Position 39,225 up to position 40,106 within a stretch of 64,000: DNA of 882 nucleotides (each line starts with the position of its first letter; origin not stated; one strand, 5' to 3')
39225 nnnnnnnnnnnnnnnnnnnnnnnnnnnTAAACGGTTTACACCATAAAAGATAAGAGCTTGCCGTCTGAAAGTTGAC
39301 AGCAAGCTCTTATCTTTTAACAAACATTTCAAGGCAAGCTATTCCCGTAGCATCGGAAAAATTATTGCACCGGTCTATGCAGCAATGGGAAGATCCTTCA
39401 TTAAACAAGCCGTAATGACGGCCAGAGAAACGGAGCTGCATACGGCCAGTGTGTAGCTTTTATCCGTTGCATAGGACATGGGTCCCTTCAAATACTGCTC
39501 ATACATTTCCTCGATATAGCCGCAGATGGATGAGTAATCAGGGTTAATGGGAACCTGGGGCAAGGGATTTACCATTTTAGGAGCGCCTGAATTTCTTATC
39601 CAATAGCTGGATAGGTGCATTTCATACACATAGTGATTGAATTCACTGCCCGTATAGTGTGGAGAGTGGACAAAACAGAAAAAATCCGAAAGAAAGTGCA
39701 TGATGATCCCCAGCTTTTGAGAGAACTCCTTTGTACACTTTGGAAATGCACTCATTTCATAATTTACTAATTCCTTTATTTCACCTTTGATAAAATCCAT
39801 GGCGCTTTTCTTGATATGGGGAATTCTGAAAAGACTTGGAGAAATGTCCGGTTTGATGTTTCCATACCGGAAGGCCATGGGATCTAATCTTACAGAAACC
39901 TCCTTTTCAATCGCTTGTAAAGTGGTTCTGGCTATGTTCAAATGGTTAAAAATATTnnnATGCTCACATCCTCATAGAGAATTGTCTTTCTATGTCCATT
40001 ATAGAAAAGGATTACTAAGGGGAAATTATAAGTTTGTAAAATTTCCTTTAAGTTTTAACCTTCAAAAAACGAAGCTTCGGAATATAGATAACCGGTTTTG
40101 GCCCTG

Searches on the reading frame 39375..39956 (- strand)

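Call 10: search_protein_families(library=pfam, proteins=[window:39375-39956:-], max_evalue=0.01)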
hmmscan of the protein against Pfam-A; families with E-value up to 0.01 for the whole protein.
window:39375-39956:- (193 aa): 2 families
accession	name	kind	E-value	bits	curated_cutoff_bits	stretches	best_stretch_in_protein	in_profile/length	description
PF00882.24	Zn_dep_PLPC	-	3.8e-20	72.9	26.8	1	5-158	2-163/167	Zinc dependent phospholipase C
PF16078.10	2-oxogl_dehyd_N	-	0.00077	19.4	27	1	147-161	11-25/41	2-oxoglutarate dehydrogenase N-terminus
